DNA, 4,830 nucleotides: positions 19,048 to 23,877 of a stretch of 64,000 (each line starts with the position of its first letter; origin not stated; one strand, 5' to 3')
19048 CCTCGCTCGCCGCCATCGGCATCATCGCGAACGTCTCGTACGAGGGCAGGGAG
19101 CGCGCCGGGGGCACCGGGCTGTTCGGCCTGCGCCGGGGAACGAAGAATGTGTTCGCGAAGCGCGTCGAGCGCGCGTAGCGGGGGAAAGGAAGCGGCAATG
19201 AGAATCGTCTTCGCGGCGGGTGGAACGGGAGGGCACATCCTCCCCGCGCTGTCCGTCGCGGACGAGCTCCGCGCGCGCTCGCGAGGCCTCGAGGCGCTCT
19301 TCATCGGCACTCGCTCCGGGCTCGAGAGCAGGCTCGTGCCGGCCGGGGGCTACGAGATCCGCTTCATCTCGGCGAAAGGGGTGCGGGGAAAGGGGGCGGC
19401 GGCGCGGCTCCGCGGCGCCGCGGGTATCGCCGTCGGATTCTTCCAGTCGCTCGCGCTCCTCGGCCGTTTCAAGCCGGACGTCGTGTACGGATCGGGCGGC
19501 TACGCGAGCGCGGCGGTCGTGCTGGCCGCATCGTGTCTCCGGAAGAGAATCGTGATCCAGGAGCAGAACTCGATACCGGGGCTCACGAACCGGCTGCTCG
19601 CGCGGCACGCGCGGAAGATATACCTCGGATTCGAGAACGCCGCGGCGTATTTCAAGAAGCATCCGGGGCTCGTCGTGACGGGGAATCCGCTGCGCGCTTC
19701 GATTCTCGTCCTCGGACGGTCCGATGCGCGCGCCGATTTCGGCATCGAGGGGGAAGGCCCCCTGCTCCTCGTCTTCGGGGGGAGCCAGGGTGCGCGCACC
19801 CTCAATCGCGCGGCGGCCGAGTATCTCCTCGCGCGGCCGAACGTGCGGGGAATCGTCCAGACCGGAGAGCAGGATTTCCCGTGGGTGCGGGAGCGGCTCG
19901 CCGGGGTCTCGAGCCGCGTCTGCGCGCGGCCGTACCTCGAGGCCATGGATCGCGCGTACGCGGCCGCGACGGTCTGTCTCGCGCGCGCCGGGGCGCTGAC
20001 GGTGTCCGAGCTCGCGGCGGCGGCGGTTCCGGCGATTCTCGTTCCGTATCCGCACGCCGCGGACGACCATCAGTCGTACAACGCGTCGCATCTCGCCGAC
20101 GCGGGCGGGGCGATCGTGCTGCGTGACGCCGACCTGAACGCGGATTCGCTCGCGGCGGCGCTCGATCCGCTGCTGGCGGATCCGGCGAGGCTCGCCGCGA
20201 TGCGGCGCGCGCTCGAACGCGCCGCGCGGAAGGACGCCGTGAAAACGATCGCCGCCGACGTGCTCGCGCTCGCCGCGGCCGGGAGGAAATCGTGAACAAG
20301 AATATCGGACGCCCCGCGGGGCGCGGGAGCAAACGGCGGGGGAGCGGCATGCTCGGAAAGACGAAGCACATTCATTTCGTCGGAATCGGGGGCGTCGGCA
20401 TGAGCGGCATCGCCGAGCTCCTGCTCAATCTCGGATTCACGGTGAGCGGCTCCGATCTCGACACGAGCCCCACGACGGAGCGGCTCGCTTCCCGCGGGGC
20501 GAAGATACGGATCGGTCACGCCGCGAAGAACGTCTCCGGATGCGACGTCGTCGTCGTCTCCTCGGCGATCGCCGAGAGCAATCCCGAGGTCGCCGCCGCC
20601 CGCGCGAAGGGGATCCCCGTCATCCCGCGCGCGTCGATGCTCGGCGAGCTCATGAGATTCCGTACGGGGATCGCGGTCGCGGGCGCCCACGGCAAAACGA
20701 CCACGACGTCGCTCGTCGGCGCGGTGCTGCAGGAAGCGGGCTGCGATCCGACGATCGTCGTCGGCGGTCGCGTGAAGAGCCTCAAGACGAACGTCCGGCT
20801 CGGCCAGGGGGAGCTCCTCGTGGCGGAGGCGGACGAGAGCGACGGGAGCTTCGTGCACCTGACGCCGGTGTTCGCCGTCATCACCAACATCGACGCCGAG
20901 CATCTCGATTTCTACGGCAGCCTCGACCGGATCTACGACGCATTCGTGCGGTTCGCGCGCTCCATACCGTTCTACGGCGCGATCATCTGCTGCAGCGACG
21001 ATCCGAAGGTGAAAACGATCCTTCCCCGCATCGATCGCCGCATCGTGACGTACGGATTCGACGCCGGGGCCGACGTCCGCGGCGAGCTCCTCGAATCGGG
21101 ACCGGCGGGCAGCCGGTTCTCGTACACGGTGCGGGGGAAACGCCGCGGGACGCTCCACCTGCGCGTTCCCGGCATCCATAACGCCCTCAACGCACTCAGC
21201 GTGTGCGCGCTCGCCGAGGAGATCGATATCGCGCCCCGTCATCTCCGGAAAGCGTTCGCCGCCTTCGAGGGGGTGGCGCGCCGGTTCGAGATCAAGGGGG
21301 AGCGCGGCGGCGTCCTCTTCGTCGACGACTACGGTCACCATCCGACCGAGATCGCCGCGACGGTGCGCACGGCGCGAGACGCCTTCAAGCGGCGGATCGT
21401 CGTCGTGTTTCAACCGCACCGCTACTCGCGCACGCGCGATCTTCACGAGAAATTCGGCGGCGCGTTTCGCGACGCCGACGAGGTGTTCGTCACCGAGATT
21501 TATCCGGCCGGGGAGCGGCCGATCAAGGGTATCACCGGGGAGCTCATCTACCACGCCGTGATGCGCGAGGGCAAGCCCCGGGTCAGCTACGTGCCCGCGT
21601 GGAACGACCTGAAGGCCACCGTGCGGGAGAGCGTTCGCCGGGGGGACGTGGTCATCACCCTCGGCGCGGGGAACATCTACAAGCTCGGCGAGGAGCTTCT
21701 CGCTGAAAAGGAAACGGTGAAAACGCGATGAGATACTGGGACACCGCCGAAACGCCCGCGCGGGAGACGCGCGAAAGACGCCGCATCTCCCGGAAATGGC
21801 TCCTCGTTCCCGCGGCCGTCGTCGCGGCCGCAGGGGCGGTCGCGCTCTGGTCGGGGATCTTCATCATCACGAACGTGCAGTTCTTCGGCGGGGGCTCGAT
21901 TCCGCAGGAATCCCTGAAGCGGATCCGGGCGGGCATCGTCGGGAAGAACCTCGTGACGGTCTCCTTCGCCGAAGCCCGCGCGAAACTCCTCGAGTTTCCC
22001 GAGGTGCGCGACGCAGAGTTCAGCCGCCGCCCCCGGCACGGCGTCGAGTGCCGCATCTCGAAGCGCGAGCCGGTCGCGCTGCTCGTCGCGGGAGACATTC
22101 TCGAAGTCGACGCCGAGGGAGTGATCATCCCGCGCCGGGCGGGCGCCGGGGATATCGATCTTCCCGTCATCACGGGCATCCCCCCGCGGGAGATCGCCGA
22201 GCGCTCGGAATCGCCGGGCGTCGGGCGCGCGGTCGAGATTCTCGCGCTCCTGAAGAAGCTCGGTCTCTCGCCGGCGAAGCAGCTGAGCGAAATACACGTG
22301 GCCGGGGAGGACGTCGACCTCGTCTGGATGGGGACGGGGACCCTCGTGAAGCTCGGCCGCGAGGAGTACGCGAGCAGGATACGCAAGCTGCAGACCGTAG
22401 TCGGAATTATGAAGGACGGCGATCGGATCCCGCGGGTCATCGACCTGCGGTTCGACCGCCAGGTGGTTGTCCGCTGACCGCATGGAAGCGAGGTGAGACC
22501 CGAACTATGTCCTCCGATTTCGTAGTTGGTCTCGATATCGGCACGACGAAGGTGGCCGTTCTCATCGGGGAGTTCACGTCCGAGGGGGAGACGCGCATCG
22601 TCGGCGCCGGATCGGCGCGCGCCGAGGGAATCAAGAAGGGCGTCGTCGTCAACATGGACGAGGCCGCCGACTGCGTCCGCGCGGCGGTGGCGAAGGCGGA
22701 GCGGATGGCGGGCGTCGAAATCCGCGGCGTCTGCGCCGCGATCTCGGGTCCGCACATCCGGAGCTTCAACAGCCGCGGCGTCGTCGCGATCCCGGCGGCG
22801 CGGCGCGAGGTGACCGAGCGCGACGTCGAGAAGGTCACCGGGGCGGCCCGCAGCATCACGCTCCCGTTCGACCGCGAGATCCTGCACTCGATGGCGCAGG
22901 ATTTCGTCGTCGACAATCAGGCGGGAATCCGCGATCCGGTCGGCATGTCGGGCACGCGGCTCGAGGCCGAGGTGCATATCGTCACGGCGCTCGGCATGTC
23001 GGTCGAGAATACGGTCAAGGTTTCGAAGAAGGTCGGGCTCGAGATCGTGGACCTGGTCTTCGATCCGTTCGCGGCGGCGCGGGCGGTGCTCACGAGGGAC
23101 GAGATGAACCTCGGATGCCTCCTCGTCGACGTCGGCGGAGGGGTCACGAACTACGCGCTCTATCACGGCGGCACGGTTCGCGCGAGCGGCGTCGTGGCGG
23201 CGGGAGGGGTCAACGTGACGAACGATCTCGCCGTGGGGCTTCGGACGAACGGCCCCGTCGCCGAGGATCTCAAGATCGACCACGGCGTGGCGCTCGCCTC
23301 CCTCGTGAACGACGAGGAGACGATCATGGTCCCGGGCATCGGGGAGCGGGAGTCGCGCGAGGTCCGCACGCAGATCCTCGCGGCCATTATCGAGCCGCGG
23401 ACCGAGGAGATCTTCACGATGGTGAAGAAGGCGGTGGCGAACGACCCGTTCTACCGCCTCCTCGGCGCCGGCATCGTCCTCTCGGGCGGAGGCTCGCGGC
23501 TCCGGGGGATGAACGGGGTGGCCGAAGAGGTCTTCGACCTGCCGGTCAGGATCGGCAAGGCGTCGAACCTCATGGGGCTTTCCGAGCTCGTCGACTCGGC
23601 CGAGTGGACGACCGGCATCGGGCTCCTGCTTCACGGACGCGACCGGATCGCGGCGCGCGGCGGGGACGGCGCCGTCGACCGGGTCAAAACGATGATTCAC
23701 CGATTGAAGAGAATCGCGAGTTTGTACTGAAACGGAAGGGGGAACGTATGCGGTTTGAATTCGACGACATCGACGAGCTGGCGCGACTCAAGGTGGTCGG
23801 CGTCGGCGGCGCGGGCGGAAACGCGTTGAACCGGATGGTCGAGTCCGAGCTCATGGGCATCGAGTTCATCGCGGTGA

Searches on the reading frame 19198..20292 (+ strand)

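Call 34: search_protein_families(library=pfam, proteins=[window:19198-20292:+], max_evalue=0.0001)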
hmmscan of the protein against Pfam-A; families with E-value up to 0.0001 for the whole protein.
window:19198-20292:+ (365 aa): 2 families
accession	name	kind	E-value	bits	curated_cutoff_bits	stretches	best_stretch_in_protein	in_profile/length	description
PF04101.22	Glyco_tran_28_C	-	2e-35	122.7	22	1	190-350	2-165/166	Glycosyltransferase family 28 C-terminal domain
PF03033.26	Glyco_transf_28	-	7.6e-34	117.2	26.2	1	3-142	1-138/139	Glycosyltransferase family 28 N-terminal domain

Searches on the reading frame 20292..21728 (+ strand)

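Call 34: search_protein_families(library=pfam, proteins=[window:20292-21728:+], max_evalue=0.0001)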
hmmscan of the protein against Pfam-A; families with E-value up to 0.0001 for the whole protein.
window:20292-21728:+ (479 aa): 4 families
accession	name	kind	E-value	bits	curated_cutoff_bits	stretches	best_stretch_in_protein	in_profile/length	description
PF01225.30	Mur_ligase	-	1.4e-31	109.2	21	1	26-123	1-93/95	Mur ligase family, catalytic domain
PF08245.18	Mur_ligase_M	-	1.4e-25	90.8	24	1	129-308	1-200/200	Mur ligase middle domain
PF02875.26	Mur_ligase_C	-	2.8e-25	90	28.4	1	330-460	1-127/127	Mur ligase, glutamate ligase domain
PF21799.2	MurD-like_N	-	5.5e-05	23.8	27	1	26-111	2-87/88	Mur ligase MurD-like, N-terminal domain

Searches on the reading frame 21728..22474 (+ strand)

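Call 34: search_protein_families(library=pfam, proteins=[window:21728-22474:+], max_evalue=0.0001)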
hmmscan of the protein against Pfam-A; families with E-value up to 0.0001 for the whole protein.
window:21728-22474:+ (249 aa): 1 family
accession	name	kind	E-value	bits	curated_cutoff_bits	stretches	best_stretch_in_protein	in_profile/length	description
PF03799.20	FtsQ_DivIB_C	-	3.3e-11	44.5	21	1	123-241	8-114/114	Cell division protein FtsQ/DivIB, C-terminal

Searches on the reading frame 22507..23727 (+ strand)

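Call 34: search_protein_families(library=pfam, proteins=[window:22507-23727:+], max_evalue=0.0001)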
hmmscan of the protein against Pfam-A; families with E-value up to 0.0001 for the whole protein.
window:22507-23727:+ (407 aa): 3 families
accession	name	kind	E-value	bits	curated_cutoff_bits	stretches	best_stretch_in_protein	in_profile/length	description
PF14450.12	FtsA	-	3.5e-35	121.6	31.8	2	206-372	2-127/127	Cell division protein FtsA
PF02491.25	SHS2_FTSA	-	1e-29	103.1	25.4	1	81-160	1-79/79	SHS2 domain inserted in FTSA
PF06723.19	MreB_Mbl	-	1.1e-07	31.5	27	1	170-352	113-306/327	MreB/Mbl protein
